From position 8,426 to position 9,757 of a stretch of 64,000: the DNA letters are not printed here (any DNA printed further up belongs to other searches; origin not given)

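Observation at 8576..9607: The cargo O-methyltransferase looks bacterial-type (possible horizontally acquired gene)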

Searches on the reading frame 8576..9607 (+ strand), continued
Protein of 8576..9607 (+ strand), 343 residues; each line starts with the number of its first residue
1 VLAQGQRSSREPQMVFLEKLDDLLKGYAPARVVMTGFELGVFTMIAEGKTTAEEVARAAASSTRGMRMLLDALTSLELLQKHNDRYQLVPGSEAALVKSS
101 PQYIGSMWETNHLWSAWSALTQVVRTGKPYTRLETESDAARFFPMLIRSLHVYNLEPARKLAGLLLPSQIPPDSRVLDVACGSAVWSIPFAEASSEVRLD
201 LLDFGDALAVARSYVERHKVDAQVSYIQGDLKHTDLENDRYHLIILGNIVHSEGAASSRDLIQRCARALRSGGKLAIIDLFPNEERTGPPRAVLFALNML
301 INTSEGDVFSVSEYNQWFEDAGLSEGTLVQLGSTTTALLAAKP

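Call 9: find_encoding_contigs(protein=P0003, flank=10000, max_places=4)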
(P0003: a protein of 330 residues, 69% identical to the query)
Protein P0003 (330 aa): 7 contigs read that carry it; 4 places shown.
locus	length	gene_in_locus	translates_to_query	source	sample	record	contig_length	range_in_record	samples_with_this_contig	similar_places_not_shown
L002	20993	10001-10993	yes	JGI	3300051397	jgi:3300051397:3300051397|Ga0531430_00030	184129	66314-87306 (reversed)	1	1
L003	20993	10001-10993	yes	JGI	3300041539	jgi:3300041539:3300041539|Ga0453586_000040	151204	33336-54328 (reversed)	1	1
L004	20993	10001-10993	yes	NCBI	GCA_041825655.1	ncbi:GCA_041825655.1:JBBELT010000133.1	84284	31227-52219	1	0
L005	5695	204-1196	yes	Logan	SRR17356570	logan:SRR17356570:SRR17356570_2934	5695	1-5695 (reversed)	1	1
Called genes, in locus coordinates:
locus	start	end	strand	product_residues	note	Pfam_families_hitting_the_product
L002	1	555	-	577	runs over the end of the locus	PF07714:PK_Tyr_Ser-Thr, PF00069:Pkinase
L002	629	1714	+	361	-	PF03291:mRNA_G-N7_MeTrfase, PF13847:Methyltransf_31 (weak), PF08241:Methyltransf_11 (weak), PF08242:Methyltransf_12 (weak), PF13649:Methyltransf_25, PF03291:mRNA_G-N7_MeTrfase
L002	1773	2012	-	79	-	-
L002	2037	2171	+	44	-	-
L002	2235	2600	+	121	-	-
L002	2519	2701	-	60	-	-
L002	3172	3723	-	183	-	-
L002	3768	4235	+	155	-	-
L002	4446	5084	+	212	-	-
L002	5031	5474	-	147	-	-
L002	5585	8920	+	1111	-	-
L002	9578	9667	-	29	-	-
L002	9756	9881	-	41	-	-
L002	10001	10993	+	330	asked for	PF08100:Dimerisation, PF00891:Methyltransf_2, PF01209:Ubie_methyltran (weak), PF05175:MTS (weak), PF08242:Methyltransf_12 (weak), PF13649:Methyltransf_25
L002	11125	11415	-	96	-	-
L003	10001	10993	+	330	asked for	PF08100:Dimerisation, PF00891:Methyltransf_2, PF01209:Ubie_methyltran (weak), PF05175:MTS (weak), PF08242:Methyltransf_12 (weak), PF13649:Methyltransf_25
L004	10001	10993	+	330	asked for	PF08100:Dimerisation, PF00891:Methyltransf_2, PF01209:Ubie_methyltran (weak), PF05175:MTS (weak), PF08242:Methyltransf_12 (weak), PF13649:Methyltransf_25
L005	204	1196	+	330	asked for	PF08100:Dimerisation, PF00891:Methyltransf_2, PF01209:Ubie_methyltran (weak), PF05175:MTS (weak), PF08242:Methyltransf_12 (weak), PF13649:Methyltransf_25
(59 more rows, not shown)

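Call 24: find_encoding_contigs(protein=window:8615-9607:+, flank=10000, max_places=10)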
Protein window:8615-9607:+ (330 aa): no gene with exactly this product is on record in the collection.

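Call 25: search_solved_structures(query=window:8615-9607:+, max_evalue=0.001)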
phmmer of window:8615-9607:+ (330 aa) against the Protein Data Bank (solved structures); distinct sequences matched with E-value up to 0.001: 21.
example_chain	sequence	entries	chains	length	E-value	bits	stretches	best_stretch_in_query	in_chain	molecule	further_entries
2r3s_A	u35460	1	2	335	3.7e-33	118.5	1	12-326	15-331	uncharacterized protein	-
22ow_A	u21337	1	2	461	2.1e-23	86.5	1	13-312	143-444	Methyltransferase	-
7ux6_A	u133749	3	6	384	4.5e-23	85.4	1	12-312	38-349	MfnG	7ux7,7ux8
7wdq_A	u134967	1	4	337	1.1e-21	80.8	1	4-292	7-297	SAM-dependent MTHB methyltransferase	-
7wdw_A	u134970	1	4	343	1.2e-21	80.7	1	4-292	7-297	DSYB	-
7clf_A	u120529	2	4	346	5e-20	75.4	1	11-327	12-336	Methyltransferase domain-containing protein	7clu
8tji_A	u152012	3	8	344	5.7e-20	75.2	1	5-327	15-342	RedM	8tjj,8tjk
3mcz_A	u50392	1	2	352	2.8e-18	69.7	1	27-314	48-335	O-methyltransferase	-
4a6d_A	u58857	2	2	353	4.9e-15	59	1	7-329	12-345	HYDROXYINDOLE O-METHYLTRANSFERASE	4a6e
5i2h_A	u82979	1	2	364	3.2e-14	56.3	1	9-310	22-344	O-methyltransferase family 2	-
4qvg_A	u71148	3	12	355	3.1e-10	43.2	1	157-312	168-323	SibL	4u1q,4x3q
3gwz_A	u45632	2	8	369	1.2e-07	34.7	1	5-311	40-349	MmcR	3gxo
1vl5_A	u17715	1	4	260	2.7e-07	33.6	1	148-268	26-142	unknown conserved protein BH2331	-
4z2y_A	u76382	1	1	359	5.1e-07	32.7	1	6-310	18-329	CalO6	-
2ip2_A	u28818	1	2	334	9e-07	31.9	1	10-288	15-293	Probable phenazine-specific methyltransferase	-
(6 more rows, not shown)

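Call 26: find_encoding_contigs(protein=P0001, flank=10000, max_places=10)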
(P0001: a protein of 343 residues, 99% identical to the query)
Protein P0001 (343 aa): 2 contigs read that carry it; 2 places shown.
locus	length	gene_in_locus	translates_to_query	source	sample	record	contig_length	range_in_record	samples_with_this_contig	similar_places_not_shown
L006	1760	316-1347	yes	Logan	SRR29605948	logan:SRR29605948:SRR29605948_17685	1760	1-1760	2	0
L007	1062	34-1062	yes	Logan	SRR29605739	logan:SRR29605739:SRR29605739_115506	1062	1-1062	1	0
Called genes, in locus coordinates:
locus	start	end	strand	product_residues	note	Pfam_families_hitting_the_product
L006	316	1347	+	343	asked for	PF08100:Dimerisation, PF05175:MTS, PF00891:Methyltransf_2, PF13847:Methyltransf_31 (weak), PF08241:Methyltransf_11 (weak), PF08242:Methyltransf_12 (faint), PF13649:Methyltransf_25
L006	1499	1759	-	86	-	?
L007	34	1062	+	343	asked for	PF08100:Dimerisation, PF05175:MTS, PF00891:Methyltransf_2, PF13847:Methyltransf_31 (weak), PF08241:Methyltransf_11 (weak), PF08242:Methyltransf_12 (faint), PF13649:Methyltransf_25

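Call 32: find_related_loci(query=window:8615-9607:+, collection=genome_contigs, flank=3000)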
Query window:8615-9607:+ (330 aa) in genome_contigs; peptide patterns used: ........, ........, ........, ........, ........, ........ (x = any residue, [..] = any of these).
45 stretches matched a pattern; 1 encode a relative of the query (tblastn E <= 1e-3); 1 distinct loci.
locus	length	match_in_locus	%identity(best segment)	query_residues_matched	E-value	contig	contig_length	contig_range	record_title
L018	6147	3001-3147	33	160-209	1e-5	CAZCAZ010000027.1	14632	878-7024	MAG TPA_asm: uncultured Nitratifractor sp. isolate SRP144503_co3_173 genome assembly, contig: NODE_931_length_14632_cov_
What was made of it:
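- Tried and rejected: Used with the single protein, it returned only one marginal hit (call 32), so the one allowed scan was wasted.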

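Call 34: list_cluster_members(proteins=[P0002, P0003, P0006, P0037, P0039, P0058, P0067, P0070, P0081, P0075])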
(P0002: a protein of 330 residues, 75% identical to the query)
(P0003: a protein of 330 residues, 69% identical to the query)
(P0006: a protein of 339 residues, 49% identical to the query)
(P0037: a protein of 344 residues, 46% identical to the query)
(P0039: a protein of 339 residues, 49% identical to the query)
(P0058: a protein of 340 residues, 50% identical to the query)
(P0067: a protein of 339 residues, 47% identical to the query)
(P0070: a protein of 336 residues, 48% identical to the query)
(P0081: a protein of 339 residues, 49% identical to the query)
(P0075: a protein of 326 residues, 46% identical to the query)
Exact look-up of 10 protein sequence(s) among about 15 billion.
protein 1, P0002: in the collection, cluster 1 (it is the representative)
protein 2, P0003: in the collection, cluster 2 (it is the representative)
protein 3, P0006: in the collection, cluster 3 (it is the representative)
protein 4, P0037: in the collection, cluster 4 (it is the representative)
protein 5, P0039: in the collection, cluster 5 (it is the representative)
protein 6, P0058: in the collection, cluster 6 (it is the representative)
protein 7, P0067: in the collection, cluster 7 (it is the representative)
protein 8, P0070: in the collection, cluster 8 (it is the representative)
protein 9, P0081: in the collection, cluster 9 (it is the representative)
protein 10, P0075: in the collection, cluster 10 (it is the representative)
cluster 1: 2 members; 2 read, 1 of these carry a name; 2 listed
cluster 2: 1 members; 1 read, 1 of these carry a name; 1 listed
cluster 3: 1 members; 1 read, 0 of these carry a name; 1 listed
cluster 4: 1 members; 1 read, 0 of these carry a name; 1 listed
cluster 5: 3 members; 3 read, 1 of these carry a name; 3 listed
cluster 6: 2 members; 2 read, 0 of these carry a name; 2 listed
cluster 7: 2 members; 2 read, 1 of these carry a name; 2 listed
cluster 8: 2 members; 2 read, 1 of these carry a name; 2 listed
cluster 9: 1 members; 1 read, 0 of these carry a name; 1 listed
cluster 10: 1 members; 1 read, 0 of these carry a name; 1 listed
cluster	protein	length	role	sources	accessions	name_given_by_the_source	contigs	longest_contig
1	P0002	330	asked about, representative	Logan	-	-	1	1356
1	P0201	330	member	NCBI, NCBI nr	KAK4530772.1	hypothetical protein CCYA_CCYA05G1629 [Cyanidiococcus yangmingshanensis]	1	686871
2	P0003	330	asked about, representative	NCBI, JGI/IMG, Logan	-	ubiquinone/menaquinone biosynthesis C-methylase UbiE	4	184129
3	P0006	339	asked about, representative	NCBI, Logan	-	-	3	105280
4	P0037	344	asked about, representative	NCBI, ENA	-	-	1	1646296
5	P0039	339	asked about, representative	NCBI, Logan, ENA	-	-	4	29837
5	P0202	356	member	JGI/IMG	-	ubiquinone/menaquinone biosynthesis C-methylase UbiE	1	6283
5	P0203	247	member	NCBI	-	-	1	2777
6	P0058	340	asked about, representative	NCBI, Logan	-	-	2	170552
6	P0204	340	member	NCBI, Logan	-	-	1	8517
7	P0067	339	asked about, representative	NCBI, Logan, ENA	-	-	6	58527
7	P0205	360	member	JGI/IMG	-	ubiquinone/menaquinone biosynthesis C-methylase UbiE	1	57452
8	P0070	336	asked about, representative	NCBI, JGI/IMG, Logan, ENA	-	ubiquinone/menaquinone biosynthesis C-methylase UbiE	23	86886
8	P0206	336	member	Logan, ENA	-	-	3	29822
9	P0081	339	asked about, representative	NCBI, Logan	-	-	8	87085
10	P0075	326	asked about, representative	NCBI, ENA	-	-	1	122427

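Call 37: search_protein_representatives(protein=window:8615-9607:+)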
Query: 330 residues. Proteins with E-value up to 0.001 (for the whole library): 7649; up to 1e-10: 3281; up to 1e-30: 447. The best 150 are listed.
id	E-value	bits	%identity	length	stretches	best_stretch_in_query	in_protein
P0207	8.0e-73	262.0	41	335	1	7-322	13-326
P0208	9.3e-71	255.2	42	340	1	13-327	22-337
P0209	1.4e-70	254.6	30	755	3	13-311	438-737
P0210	5.9e-70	252.6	42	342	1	14-328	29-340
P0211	1.9e-69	250.9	41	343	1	6-328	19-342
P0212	2.2e-69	250.7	49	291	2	82-329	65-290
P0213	1.8e-66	241.1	32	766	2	13-319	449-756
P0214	7.1e-66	239.2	42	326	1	6-330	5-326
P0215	1.1e-65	238.5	39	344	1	6-320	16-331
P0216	2.2e-65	237.5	39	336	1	13-329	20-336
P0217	3.3e-64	233.7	38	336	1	13-314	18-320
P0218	2.1e-63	231.1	38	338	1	6-316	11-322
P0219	2.5e-63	230.8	39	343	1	10-312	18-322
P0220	4.9e-63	229.8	38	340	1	20-328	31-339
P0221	5.3e-63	229.7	41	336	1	11-319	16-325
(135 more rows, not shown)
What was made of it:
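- The exhaustive HMMER search gave 7649 cluster representatives at E<=1e-3 and 447 at E<=1e-30 (call 37).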

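Call 38: find_encoding_contigs(protein=P0006, flank=6000, max_places=2)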
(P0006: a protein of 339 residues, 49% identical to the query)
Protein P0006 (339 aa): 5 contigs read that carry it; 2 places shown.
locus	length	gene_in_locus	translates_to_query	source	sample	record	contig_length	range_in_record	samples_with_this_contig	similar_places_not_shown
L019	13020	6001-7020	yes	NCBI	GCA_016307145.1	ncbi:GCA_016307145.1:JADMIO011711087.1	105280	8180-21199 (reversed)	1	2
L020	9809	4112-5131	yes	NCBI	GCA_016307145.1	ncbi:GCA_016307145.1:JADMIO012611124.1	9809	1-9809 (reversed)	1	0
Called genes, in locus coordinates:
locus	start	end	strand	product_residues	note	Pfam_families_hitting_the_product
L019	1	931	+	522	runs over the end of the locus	PF00924:MS_channel_2nd, PF00027:cNMP_binding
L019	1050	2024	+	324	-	PF03631:Virul_fac_BrkB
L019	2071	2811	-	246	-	PF00072:Response_reg, PF08281:Sigma70_r4_2, PF00196:GerE, PF04545:Sigma70_r4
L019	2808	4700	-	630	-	PF00989:PAS, PF08448:PAS_4, PF00989:PAS, PF08448:PAS_4, PF13426:PAS_9, PF00989:PAS, PF13426:PAS_9, PF07730:HisKA_3, +6 more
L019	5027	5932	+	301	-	PF04227:Indigoidine_A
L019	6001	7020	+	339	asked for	PF08100:Dimerisation, PF00891:Methyltransf_2, PF13489:Methyltransf_23 (weak), PF01209:Ubie_methyltran (weak), PF05175:MTS (weak), PF13847:Methyltransf_31, PF08241:Methyltransf_11, PF13649:Methyltransf_25, +1 more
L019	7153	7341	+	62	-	PF02148:zf-UBP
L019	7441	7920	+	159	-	PF02082:Rrf2, PF03444:WHD_HrcA (weak)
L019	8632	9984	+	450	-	PF07585:BBP7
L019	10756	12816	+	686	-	PF16655:PhoD_N, PF09423:PhoD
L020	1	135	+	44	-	?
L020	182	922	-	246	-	PF00072:Response_reg, PF08281:Sigma70_r4_2, PF00196:GerE, PF04545:Sigma70_r4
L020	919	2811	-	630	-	PF00989:PAS, PF08448:PAS_4, PF00989:PAS, PF08448:PAS_4, PF13426:PAS_9, PF00989:PAS, PF13426:PAS_9, PF07730:HisKA_3, +6 more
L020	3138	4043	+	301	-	PF04227:Indigoidine_A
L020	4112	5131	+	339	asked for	PF08100:Dimerisation, PF00891:Methyltransf_2, PF13489:Methyltransf_23 (weak), PF01209:Ubie_methyltran (weak), PF05175:MTS (weak), PF13847:Methyltransf_31, PF08241:Methyltransf_11, PF13649:Methyltransf_25, +1 more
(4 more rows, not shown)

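Call 39: find_encoding_contigs(protein=P0010, flank=6000, max_places=1)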
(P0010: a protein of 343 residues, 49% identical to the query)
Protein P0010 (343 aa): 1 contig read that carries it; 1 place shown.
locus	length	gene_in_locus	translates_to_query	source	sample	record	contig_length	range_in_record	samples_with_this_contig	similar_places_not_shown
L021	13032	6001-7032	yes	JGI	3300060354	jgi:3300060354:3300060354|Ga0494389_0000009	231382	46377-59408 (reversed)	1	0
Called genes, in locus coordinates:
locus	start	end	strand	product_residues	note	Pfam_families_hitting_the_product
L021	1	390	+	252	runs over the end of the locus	-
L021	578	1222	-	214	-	-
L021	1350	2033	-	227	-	-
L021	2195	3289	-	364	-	PF02618:YceG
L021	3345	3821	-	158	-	PF03652:RuvX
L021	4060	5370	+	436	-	PF00595:PDZ, PF13180:PDZ_2, PF17820:PDZ_6, PF03572:Peptidase_S41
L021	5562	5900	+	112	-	-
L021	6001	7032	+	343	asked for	PF08100:Dimerisation, PF00891:Methyltransf_2, PF13489:Methyltransf_23 (weak), PF01209:Ubie_methyltran, PF13847:Methyltransf_31, PF08241:Methyltransf_11, PF08242:Methyltransf_12 (weak), PF13649:Methyltransf_25, +1 more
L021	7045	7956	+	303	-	PF04227:Indigoidine_A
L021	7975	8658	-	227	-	-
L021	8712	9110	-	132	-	-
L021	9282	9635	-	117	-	PF00392:GntR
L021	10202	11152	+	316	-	PF00291:PALP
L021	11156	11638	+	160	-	PF01398:JAB, PF14464:Prok-JAB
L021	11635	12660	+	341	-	-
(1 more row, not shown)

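Call 40: find_encoding_contigs(protein=P0013, flank=6000, max_places=1)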
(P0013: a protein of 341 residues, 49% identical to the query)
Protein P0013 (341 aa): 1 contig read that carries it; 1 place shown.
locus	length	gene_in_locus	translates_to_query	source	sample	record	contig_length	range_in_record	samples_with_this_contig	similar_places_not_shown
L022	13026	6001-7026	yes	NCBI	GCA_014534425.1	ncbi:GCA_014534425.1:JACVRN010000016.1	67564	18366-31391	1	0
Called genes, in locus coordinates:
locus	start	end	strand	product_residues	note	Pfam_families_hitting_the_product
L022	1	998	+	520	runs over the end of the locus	PF00924:MS_channel_2nd, PF00027:cNMP_binding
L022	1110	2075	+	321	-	PF03631:Virul_fac_BrkB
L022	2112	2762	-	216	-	PF00072:Response_reg, PF00196:GerE, PF04545:Sigma70_r4 (weak), PF08281:Sigma70_r4_2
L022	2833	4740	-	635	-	PF00989:PAS, PF08448:PAS_4, PF13426:PAS_9, PF00989:PAS, PF08448:PAS_4, PF13426:PAS_9, PF00989:PAS, PF13426:PAS_9, +8 more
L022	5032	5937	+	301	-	PF04227:Indigoidine_A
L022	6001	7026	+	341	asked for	PF08100:Dimerisation, PF13489:Methyltransf_23 (weak), PF00891:Methyltransf_2, PF01209:Ubie_methyltran (weak), PF08241:Methyltransf_11 (weak), PF08242:Methyltransf_12 (weak), PF13649:Methyltransf_25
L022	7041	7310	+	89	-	PF02148:zf-UBP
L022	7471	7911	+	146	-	PF02082:Rrf2, PF03444:WHD_HrcA (weak)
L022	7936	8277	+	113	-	PF00085:Thioredoxin, PF08534:Redoxin (weak), PF13098:Thioredoxin_2, PF13905:Thioredoxin_8 (faint)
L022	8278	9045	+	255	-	PF05742:TANGO2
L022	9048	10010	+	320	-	PF08240:ADH_N, PF00107:ADH_zinc_N, PF13602:ADH_zinc_N_2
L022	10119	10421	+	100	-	-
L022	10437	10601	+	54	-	-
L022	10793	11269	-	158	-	-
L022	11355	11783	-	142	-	-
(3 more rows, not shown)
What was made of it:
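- Tried and rejected: Three Acidobacteria-like loci have a PF04227 (Indigoidine_A / PsuG-like) gene next to the methyltransferase (calls 38-40).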
